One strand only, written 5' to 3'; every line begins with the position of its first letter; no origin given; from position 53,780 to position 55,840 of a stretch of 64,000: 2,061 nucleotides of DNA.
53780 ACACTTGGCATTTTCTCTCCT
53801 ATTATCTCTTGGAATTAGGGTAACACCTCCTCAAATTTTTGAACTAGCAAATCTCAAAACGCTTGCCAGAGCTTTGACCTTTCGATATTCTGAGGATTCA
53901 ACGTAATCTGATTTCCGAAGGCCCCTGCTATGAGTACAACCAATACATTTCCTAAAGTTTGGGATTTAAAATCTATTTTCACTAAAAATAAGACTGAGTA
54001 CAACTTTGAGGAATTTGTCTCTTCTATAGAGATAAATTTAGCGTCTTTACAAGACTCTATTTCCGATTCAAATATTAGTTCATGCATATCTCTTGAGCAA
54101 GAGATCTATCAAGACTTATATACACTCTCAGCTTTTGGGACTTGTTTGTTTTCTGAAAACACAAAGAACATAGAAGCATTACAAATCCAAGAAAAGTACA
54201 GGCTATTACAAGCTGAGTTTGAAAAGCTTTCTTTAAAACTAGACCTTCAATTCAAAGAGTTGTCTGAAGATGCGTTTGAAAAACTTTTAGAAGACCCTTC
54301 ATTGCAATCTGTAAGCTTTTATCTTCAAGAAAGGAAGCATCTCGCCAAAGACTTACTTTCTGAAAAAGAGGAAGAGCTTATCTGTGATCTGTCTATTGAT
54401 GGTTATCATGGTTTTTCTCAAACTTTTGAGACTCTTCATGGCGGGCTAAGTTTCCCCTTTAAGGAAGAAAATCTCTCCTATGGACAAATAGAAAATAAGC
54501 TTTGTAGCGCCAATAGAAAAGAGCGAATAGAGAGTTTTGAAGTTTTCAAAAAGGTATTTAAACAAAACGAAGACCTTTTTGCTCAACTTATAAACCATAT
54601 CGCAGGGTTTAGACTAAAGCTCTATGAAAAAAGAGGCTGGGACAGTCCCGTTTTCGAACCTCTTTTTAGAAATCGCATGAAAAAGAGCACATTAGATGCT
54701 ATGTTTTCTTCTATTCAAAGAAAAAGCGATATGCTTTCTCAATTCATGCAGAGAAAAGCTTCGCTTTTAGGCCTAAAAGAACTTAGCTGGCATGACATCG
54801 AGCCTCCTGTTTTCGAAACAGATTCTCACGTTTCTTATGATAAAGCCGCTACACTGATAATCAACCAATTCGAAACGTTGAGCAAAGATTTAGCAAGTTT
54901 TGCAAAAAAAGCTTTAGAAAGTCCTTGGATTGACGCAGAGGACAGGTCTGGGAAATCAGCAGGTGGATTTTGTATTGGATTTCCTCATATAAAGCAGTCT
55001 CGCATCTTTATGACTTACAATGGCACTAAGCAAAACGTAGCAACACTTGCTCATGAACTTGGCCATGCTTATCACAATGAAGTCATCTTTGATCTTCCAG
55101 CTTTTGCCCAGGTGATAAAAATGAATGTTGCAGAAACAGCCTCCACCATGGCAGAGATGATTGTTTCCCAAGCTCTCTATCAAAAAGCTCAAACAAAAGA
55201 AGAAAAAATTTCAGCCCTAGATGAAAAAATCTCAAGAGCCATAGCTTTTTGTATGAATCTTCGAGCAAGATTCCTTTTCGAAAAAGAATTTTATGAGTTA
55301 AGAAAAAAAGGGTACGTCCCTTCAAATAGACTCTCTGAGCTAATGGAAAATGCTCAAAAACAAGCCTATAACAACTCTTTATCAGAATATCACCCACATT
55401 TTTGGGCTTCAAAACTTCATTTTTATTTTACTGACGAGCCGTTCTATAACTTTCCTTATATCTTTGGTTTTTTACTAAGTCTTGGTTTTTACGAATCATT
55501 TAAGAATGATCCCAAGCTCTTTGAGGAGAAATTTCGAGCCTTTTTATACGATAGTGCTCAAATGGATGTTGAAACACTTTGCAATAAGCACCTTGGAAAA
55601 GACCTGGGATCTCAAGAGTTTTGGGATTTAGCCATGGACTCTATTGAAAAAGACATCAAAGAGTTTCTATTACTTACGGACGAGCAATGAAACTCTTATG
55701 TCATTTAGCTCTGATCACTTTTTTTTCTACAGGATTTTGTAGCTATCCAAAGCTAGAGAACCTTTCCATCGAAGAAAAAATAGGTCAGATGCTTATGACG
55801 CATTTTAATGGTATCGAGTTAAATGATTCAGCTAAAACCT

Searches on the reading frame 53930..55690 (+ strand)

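Call 28: search_protein_families(library=pfam, proteins=[window:53930-55690:+], max_evalue=0.001)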
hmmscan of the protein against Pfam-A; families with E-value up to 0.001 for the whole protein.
window:53930-55690:+ (586 aa): 2 families
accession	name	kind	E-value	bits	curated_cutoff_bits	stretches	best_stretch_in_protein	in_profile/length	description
PF01432.26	Peptidase_M3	-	3.3e-15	56.8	27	1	202-527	14-410/457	Peptidase family M3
PF08439.15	Peptidase_M3_N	-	6.8e-11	42.7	25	1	109-175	3-70/70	Oligopeptidase F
